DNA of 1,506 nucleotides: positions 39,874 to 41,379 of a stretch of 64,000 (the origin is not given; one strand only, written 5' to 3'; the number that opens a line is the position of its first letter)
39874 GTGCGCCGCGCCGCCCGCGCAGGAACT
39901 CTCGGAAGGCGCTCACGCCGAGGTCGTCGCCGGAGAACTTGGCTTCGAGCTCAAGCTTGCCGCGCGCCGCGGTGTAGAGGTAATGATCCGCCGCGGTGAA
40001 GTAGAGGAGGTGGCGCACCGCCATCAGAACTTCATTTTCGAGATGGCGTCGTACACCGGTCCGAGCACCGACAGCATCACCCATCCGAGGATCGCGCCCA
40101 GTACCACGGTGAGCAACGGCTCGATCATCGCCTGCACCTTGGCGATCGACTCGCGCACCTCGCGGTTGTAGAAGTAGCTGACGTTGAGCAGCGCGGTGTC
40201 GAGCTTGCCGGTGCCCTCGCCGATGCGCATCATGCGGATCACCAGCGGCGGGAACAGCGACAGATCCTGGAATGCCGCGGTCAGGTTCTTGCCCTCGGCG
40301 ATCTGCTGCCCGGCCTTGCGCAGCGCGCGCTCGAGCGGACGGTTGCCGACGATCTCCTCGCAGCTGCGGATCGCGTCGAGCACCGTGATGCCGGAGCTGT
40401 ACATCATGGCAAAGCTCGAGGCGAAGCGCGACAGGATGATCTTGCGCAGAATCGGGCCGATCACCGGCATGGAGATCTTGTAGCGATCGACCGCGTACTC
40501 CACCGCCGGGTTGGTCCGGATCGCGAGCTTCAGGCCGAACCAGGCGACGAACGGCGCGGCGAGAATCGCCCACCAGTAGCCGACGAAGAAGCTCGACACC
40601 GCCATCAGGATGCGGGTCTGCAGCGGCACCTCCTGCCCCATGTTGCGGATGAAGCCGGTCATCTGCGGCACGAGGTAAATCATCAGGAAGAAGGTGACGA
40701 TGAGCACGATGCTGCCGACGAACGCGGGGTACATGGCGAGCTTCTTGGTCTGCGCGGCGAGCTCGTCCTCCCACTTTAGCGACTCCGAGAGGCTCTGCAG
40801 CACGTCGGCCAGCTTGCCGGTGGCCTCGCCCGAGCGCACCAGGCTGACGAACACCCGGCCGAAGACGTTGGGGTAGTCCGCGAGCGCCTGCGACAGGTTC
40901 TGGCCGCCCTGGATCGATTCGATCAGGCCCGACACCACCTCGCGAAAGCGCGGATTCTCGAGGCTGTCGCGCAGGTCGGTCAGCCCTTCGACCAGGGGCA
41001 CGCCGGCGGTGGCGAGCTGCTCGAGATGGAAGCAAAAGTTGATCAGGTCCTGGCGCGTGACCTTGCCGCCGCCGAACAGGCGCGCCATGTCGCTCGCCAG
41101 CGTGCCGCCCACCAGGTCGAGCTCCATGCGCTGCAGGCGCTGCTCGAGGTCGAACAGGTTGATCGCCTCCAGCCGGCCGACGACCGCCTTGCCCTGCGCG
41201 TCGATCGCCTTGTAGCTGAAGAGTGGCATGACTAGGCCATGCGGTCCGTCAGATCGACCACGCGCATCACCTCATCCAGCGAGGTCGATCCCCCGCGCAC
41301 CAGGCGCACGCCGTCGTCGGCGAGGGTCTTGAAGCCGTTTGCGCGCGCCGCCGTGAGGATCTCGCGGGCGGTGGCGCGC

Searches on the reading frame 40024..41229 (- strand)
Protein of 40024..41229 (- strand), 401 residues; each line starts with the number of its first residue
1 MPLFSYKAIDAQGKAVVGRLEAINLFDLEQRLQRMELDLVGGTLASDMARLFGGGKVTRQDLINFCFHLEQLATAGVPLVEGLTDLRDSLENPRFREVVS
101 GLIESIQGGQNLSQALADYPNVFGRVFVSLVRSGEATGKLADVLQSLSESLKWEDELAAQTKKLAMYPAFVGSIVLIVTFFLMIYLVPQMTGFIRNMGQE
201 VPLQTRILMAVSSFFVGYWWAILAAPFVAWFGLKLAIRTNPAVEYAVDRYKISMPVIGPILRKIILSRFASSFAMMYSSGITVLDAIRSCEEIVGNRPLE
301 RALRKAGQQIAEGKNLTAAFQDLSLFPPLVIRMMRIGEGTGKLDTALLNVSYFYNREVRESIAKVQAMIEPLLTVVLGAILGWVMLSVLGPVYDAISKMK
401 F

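Call 6: search_protein_families(library=ncbifam, proteins=[window:40024-41229:-], max_evalue=0.001)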
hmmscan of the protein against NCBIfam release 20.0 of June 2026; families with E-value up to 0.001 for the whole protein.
window:40024-41229:- (401 aa): 6 families
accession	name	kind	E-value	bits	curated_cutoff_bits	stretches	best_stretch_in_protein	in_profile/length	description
TIGR02120.1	GspF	equivalog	3.6e-90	303.1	424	1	4-394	1-396/401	type II secretion system inner membrane protein GspF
NF052607.1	T4PiliAsmPilCThrm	equivalog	4e-78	263.3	700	1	1-398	1-403/406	type IV pilus assembly protein PilC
NF052606.1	T4PiliAsmPilCMyx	equivalog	3.4e-72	243.6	700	1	2-396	20-415/419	type IV pilus assembly protein PilC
NF047826.1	T3SSXpsF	equivalog_domain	7.2e-65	219.3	650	1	1-396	1-401/405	type II secretion system protein XpsF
NF007861.0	PRK10573.1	equivalog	1.1e-60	205.8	401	1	3-394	6-393/401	protein transport protein HofC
NF041012.2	T4P_ComGB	equivalog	4e-35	121.7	240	1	63-396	4-331/332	competence type IV pilus assembly protein ComGB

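Call 39: find_related_loci(query=window:40024-41229:-, collection=metagenome_contigs, flank=10000)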
Query window:40024-41229:- (401 aa) in metagenome_contigs; peptide patterns used: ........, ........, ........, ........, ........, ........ (x = any residue, [..] = any of these).
600 stretches matched a pattern (row limit reached: there are more); 509 encode a relative of the query (tblastn E <= 1e-3); the best 80 are kept; 80 distinct loci.
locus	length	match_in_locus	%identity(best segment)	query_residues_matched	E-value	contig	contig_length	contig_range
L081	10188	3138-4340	94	1-401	0e+0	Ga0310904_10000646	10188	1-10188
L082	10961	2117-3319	94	1-401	0e+0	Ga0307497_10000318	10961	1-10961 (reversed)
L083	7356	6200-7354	94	1-385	0e+0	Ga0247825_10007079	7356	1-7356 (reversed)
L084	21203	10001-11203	89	1-401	0e+0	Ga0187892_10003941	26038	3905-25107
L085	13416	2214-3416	88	1-401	0e+0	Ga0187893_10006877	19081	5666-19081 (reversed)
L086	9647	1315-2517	87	1-401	0e+0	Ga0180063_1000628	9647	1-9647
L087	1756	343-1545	87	1-401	0e+0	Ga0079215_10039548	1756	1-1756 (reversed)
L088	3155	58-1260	86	1-401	0e+0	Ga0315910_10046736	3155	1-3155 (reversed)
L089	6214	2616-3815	86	2-401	0e+0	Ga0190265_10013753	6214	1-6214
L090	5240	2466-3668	85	1-401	0e+0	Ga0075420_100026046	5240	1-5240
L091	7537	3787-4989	87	1-401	0e+0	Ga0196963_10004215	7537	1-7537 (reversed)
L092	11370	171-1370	86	2-401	0e+0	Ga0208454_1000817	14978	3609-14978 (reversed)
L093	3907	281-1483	84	1-401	0e+0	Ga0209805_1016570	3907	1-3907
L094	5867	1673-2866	85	4-401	0e+0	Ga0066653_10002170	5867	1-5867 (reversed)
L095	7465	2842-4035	85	4-401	0e+0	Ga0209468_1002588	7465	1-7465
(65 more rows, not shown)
